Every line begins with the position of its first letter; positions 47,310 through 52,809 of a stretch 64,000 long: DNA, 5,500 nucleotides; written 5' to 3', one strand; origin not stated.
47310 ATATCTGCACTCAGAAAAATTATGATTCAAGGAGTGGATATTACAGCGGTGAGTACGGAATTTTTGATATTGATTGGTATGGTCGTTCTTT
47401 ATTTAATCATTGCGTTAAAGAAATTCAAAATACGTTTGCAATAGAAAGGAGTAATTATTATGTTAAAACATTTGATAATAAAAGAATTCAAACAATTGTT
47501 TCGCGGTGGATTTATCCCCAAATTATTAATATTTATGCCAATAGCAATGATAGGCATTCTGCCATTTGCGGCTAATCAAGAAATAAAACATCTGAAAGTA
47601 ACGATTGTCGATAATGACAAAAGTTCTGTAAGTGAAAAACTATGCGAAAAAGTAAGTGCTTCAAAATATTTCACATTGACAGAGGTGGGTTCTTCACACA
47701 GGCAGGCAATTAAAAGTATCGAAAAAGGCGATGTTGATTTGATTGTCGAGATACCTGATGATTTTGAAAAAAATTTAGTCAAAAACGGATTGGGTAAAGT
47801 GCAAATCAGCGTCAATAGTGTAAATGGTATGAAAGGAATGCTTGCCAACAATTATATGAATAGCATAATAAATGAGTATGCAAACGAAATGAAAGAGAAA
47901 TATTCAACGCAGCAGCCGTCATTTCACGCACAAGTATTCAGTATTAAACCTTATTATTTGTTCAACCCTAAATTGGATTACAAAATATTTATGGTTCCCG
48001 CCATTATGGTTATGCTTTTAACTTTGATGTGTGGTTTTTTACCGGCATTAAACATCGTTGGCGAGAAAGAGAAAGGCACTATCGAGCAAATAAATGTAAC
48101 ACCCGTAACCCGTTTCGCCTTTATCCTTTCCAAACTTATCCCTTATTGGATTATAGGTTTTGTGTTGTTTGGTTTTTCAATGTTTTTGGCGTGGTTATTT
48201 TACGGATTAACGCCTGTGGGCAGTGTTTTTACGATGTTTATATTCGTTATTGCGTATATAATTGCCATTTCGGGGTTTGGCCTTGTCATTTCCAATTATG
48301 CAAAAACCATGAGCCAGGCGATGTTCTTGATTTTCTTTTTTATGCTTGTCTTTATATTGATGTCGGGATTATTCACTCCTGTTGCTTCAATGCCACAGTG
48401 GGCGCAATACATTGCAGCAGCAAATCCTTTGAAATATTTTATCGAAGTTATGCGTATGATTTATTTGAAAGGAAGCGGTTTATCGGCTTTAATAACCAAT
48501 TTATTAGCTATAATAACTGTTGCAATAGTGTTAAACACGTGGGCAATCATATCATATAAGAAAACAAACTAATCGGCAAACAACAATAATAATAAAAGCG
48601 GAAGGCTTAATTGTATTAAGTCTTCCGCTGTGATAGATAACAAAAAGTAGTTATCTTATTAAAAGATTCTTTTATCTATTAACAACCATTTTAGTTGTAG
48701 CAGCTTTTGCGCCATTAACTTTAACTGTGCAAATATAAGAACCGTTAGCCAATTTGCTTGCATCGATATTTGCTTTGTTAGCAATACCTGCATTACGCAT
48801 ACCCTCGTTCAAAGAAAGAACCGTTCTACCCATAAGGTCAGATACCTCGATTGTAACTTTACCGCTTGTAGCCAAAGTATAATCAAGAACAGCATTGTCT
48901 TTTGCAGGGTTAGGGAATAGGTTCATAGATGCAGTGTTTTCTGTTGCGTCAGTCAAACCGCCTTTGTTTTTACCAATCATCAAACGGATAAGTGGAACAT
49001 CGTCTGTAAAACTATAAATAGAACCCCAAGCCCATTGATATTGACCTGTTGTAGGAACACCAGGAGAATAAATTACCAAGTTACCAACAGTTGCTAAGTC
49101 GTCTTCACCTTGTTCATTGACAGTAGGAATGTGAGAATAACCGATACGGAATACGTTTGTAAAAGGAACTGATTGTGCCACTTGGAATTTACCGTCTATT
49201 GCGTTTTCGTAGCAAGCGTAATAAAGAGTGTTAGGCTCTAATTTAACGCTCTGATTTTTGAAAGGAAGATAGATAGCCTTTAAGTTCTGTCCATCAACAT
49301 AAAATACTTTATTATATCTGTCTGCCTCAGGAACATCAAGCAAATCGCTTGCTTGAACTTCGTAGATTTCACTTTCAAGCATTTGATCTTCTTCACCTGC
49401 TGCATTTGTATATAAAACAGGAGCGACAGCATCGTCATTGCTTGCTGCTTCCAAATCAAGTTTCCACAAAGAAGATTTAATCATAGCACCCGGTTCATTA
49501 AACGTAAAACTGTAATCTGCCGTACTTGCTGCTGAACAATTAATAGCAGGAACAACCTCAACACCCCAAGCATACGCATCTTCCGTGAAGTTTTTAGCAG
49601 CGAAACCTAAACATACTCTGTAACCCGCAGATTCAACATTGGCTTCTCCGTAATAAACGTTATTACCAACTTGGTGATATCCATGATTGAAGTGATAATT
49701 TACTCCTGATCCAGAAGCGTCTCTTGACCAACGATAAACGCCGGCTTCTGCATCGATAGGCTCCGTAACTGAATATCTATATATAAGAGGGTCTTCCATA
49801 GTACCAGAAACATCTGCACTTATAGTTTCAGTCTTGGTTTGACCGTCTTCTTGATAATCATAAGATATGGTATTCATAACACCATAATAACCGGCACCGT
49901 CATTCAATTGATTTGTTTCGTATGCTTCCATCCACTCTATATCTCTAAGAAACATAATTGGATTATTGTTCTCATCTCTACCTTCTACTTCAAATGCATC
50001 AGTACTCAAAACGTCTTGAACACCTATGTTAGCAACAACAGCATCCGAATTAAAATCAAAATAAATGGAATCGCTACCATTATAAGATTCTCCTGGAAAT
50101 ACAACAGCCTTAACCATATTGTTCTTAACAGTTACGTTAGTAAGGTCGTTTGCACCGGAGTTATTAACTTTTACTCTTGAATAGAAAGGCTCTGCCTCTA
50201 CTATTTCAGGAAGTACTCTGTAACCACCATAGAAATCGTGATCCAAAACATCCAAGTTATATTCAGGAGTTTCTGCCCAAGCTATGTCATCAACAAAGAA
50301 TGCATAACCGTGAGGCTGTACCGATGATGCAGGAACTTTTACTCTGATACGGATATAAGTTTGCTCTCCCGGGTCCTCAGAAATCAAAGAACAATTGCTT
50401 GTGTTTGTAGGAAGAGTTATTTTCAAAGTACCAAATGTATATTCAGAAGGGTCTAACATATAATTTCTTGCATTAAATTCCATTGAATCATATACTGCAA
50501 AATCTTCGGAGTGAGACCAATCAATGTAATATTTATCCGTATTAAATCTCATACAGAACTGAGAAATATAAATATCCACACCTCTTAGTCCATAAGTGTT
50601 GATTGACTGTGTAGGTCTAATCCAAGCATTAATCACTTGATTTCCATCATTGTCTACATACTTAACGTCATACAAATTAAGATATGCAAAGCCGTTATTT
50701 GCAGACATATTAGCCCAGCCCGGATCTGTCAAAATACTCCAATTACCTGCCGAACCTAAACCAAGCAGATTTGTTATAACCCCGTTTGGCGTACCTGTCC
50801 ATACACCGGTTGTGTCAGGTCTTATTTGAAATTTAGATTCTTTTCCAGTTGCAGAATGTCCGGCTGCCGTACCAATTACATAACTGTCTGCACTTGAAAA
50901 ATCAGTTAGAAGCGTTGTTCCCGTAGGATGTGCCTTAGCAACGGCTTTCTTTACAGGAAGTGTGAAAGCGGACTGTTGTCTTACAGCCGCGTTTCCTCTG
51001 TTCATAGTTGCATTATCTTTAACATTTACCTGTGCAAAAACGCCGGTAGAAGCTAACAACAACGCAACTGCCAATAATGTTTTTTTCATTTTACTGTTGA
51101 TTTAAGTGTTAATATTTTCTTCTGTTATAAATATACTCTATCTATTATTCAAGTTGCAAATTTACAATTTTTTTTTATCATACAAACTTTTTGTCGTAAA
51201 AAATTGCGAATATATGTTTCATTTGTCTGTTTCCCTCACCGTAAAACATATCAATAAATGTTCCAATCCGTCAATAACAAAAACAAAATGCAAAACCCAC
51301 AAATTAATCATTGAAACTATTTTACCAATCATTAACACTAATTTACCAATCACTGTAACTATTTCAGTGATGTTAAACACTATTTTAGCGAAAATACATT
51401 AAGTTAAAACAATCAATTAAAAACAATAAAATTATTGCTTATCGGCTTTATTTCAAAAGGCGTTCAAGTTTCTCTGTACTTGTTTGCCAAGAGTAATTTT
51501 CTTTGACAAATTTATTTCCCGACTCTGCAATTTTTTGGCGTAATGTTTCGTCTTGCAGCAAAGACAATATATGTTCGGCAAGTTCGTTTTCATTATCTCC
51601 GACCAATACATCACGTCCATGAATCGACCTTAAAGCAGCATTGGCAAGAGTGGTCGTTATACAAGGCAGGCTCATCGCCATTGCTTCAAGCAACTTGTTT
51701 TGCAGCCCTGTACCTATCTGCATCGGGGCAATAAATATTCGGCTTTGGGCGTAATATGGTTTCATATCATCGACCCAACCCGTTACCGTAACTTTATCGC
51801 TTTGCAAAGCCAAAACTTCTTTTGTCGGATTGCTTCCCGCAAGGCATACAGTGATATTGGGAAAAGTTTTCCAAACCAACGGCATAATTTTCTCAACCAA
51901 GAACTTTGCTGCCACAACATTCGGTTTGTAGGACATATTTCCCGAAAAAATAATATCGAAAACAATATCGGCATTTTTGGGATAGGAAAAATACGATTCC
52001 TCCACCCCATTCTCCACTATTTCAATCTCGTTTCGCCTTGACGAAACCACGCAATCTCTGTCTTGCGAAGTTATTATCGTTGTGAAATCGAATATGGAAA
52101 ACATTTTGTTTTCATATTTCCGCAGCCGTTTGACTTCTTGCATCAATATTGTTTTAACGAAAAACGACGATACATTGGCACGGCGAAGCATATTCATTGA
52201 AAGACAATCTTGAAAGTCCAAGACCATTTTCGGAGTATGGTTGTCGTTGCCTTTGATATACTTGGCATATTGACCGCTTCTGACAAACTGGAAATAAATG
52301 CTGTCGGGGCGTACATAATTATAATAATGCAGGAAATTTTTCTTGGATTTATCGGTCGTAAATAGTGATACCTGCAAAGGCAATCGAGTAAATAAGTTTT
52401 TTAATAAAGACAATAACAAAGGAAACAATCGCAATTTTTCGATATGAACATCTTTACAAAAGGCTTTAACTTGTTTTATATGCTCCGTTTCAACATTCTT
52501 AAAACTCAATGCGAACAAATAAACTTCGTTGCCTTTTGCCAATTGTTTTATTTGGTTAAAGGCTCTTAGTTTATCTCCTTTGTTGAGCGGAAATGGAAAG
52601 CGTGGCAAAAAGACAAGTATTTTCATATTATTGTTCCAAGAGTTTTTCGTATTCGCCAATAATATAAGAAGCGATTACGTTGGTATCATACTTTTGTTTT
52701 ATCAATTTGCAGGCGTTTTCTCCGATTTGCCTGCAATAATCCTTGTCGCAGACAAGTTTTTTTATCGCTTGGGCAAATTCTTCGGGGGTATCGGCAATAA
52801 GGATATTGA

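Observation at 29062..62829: Dispersed family of strictly 21-bp-periodic tandem repeats occupying gene 3' flanks across the chromosome part of the window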

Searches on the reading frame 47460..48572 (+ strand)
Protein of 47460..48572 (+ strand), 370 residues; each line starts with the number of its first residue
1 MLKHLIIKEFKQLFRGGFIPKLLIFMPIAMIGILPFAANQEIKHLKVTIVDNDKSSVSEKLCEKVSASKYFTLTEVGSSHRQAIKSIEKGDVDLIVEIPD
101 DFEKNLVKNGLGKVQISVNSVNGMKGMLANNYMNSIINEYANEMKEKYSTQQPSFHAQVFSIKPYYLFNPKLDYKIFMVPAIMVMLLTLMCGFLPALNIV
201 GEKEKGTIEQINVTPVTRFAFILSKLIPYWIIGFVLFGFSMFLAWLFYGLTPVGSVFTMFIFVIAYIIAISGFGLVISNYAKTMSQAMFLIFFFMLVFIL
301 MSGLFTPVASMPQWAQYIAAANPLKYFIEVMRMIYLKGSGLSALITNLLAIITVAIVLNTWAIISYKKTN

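Call 11: search_protein_families(library=pfam, proteins=[window:47460-48572:+])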
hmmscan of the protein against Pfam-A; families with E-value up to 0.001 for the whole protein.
window:47460-48572:+ (370 aa): 3 families
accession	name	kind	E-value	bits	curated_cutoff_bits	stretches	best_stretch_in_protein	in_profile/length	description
PF12698.13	ABC2_membrane_3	-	1.3e-51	176.2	31.6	1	24-360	8-343/347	ABC-2 family transporter protein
PF01061.29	ABC2_membrane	-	3e-26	92.7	26.9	1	177-335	49-210/211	ABC-2 type transporter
PF12679.13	ABC2_membrane_2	-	8e-12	45.4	27.2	1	6-358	4-270/283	ABC-2 family transporter protein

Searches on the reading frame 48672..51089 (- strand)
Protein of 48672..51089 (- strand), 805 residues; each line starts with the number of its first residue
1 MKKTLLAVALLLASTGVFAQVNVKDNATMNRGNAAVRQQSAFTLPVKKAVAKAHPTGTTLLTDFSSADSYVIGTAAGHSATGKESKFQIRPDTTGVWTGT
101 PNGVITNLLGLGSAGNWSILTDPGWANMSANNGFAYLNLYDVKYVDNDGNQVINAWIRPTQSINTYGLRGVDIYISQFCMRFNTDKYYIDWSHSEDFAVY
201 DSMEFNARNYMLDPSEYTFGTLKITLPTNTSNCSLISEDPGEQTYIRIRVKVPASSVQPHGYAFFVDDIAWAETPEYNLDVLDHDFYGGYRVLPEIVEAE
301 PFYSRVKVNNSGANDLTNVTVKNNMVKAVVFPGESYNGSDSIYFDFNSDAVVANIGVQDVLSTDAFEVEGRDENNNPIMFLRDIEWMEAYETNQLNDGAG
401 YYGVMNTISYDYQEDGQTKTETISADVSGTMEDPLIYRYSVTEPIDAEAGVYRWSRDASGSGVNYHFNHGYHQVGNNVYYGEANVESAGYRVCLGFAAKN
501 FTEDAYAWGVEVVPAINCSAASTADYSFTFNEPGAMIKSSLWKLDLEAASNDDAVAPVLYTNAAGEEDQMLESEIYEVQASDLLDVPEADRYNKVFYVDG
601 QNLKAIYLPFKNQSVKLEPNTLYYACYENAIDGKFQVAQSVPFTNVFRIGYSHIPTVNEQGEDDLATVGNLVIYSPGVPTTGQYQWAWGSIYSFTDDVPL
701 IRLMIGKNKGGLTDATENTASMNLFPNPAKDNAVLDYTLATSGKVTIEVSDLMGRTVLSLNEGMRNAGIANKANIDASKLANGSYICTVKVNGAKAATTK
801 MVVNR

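Call 11: search_protein_families(library=pfam, proteins=[window:48672-51089:-])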
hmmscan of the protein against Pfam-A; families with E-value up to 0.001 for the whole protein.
window:48672-51089:- (805 aa): 1 family
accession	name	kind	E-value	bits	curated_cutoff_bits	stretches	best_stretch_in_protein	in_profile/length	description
PF18962.6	Por_Secre_tail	-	7.5e-11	42.6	27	1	724-803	1-75/75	Secretion system C-terminal sorting domain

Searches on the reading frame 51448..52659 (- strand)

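Call 11: search_protein_families(library=pfam, proteins=[window:51448-52659:-])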
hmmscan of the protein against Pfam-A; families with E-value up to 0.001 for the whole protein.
window:51448-52659:- (403 aa): 3 families
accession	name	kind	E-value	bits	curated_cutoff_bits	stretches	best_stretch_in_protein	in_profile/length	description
PF13692.12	Glyco_trans_1_4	-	1e-28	100.8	27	1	235-370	3-142/142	Glycosyl transferases group 1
PF00534.26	Glycos_transf_1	-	1.4e-13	51.2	26.4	1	255-383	33-171/172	Glycosyl transferases group 1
PF13524.12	Glyco_trans_1_2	-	1.8e-10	41.4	25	1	264-398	10-142/144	Glycosyl transferase-like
